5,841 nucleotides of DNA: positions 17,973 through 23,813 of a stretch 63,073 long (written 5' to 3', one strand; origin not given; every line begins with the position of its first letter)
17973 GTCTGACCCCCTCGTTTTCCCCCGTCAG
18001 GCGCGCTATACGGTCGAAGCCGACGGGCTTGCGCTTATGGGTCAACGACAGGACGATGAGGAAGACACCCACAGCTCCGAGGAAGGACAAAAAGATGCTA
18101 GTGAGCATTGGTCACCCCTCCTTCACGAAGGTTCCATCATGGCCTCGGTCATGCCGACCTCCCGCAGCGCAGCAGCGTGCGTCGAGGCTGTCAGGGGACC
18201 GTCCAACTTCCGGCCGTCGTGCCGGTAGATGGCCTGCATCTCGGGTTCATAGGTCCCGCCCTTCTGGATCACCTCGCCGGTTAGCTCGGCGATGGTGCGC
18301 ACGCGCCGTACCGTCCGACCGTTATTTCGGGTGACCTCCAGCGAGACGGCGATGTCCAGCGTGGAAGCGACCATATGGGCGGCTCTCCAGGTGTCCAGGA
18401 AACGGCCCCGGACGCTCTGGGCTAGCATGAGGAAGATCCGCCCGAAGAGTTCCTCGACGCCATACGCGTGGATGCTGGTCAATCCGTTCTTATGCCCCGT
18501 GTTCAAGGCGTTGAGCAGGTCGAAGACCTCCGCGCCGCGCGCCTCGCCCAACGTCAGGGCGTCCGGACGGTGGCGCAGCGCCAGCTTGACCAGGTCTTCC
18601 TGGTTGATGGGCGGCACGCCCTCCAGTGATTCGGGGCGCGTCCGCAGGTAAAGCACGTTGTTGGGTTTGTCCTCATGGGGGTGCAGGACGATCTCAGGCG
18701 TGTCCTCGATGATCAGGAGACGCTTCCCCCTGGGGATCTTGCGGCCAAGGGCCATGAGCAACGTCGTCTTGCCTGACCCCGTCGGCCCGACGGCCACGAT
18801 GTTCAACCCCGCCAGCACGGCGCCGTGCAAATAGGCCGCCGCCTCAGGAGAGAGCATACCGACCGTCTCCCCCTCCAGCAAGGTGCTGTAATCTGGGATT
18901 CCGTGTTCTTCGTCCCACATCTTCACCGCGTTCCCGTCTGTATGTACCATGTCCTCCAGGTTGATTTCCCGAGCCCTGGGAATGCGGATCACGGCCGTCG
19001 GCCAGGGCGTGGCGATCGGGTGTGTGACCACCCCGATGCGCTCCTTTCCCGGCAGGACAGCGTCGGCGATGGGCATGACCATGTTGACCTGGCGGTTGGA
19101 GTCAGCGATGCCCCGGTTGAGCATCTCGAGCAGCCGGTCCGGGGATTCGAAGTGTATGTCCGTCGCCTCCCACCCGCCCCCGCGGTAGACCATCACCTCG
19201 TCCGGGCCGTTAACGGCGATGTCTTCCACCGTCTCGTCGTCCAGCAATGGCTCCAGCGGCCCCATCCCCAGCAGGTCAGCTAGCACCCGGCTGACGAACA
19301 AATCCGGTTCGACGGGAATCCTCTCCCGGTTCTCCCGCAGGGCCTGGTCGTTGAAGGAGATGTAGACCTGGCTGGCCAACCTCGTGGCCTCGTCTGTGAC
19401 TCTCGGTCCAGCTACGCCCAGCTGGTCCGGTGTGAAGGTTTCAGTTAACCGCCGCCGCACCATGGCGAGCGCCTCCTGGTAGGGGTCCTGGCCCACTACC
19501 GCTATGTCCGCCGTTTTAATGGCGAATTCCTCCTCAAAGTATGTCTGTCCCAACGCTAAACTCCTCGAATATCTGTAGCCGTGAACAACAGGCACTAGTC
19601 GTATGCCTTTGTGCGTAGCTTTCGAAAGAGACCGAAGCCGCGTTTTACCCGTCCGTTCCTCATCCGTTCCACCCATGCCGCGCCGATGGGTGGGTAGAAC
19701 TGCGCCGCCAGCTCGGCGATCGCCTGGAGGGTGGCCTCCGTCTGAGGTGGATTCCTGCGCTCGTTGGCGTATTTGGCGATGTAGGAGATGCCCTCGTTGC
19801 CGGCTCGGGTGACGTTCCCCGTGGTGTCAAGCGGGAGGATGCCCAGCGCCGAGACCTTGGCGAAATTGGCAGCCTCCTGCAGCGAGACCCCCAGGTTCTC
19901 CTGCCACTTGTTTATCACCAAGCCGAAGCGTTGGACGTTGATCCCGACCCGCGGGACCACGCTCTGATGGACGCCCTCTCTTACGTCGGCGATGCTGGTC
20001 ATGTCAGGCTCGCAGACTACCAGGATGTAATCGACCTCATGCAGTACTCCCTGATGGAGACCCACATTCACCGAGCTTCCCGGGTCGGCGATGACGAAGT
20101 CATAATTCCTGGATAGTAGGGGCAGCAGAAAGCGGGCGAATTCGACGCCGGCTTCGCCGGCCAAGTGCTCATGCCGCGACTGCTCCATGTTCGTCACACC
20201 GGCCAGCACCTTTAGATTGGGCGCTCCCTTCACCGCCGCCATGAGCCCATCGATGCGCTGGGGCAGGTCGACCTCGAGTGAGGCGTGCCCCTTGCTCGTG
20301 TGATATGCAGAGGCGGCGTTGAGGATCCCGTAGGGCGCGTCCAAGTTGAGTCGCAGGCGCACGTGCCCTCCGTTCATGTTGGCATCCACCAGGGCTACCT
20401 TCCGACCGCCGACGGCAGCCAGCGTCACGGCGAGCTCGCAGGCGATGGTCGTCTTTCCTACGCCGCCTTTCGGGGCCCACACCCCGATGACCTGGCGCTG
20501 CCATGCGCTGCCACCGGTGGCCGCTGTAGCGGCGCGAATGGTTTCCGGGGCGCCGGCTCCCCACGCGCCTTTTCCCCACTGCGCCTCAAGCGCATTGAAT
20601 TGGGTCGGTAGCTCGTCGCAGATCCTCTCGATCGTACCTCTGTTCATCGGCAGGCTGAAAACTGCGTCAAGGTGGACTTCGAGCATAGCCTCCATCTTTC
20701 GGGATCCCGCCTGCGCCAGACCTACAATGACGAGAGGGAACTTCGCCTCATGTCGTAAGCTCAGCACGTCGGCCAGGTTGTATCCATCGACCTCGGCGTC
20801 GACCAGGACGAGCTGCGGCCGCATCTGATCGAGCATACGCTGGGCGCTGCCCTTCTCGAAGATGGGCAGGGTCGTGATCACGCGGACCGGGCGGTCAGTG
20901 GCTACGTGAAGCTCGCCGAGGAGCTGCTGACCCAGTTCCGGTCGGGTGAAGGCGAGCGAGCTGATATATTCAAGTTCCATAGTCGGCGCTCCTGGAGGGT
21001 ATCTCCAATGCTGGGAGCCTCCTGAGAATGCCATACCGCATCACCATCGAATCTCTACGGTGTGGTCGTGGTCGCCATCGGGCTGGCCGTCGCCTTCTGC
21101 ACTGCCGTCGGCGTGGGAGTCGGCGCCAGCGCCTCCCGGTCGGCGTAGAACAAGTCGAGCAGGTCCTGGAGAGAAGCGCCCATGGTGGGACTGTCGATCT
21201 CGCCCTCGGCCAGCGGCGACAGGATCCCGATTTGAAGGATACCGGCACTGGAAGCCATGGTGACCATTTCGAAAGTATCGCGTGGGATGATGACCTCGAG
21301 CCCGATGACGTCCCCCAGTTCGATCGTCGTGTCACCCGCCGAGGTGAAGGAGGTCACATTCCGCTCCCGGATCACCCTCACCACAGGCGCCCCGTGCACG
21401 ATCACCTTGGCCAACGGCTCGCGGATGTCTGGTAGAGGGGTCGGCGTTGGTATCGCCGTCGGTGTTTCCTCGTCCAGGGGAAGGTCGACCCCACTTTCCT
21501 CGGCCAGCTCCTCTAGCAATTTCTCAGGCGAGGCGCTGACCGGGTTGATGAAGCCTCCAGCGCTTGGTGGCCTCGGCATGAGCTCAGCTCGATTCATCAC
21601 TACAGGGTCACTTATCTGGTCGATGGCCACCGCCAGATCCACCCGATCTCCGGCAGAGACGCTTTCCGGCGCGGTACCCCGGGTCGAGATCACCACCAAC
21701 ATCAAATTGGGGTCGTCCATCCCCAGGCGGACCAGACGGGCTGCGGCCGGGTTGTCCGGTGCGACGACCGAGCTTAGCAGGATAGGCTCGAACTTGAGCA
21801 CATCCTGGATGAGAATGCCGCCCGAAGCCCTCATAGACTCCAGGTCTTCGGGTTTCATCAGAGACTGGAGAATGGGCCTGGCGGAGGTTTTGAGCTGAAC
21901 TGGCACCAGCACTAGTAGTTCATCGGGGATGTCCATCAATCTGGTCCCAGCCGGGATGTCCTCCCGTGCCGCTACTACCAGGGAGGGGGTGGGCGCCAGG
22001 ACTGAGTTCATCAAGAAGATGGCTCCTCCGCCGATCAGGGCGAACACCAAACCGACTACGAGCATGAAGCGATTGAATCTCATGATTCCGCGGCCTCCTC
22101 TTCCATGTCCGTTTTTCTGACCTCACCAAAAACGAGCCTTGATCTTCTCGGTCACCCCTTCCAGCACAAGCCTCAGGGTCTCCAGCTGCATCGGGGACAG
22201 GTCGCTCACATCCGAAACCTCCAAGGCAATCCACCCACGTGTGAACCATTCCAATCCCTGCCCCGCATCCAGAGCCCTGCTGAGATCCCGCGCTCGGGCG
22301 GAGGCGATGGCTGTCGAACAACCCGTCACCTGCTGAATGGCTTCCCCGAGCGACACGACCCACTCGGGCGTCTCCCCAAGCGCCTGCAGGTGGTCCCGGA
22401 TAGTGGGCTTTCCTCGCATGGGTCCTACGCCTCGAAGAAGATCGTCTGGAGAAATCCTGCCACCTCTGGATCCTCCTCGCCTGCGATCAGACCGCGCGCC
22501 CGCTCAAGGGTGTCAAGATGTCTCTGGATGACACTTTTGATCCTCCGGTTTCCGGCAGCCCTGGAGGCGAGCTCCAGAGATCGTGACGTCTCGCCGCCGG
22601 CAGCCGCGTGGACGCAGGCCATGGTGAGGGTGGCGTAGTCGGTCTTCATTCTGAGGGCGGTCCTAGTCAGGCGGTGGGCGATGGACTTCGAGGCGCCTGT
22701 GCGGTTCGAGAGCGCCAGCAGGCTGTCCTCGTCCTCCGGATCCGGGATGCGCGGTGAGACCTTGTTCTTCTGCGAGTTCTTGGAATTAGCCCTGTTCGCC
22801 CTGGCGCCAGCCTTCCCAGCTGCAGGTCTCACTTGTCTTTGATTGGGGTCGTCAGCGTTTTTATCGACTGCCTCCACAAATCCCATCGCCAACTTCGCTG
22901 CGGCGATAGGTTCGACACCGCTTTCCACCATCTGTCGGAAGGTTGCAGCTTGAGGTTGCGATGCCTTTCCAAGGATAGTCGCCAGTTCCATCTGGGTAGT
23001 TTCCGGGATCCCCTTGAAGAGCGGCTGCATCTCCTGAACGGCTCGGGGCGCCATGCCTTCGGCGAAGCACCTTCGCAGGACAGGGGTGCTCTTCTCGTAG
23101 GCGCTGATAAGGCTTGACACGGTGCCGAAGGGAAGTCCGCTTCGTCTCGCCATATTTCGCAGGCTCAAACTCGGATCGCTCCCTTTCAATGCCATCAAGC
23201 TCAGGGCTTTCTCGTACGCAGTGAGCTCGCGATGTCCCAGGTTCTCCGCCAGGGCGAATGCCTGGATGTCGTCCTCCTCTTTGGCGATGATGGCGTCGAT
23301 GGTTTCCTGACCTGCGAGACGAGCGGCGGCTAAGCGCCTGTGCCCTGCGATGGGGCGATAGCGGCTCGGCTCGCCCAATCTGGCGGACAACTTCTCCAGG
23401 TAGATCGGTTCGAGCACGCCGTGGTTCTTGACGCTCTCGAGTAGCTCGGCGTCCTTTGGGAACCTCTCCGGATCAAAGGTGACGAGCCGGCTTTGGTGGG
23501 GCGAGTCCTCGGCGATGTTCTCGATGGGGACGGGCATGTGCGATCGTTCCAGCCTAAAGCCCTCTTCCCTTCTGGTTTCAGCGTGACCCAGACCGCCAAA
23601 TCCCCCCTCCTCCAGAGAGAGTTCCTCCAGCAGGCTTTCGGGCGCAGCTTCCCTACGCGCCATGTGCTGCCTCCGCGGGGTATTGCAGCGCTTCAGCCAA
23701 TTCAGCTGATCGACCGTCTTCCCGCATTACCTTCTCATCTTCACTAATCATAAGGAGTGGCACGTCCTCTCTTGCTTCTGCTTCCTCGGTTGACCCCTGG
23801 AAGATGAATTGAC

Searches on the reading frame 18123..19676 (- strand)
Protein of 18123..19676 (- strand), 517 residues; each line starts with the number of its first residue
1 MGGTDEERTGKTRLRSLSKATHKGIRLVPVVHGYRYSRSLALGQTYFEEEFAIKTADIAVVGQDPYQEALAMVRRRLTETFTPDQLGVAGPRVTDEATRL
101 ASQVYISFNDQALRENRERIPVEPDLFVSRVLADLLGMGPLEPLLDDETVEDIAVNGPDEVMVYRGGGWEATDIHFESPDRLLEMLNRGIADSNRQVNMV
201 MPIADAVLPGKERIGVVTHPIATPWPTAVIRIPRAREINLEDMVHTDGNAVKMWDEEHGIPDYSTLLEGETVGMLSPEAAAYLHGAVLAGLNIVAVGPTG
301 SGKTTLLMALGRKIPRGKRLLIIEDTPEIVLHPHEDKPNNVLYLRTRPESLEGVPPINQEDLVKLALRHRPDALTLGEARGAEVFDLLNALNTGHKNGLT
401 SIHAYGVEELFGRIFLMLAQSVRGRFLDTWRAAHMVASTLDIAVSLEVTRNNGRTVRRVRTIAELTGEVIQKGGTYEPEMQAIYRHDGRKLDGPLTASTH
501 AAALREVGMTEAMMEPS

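Call 71: search_protein_families(library=pfam, proteins=[window:18123-19676:-], max_evalue=0.001)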
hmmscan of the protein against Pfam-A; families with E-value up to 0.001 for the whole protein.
window:18123-19676:- (517 aa): 2 families
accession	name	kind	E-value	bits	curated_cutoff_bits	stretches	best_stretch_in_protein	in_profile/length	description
PF00437.27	T2SSE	-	1.1e-28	100.4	24.9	2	266-453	118-282/370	Type II/IV secretion system protein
PF13481.12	AAA_25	-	0.00039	20.5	27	1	279-344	22-78/195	AAA domain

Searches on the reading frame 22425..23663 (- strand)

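Call 71: search_protein_families(library=pfam, proteins=[window:22425-23663:-], max_evalue=0.001)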
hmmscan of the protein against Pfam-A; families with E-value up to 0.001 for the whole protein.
window:22425-23663:- (412 aa): 2 families
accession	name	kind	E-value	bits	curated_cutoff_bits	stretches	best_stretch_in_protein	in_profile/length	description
PF02195.25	ParB_N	-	1.6e-10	41.3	26.3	1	46-142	7-94/95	ParB N-terminal domain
PF09339.16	HTH_IclR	-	1.6e-06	28.2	22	0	156-187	8-40/52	IclR helix-turn-helix domain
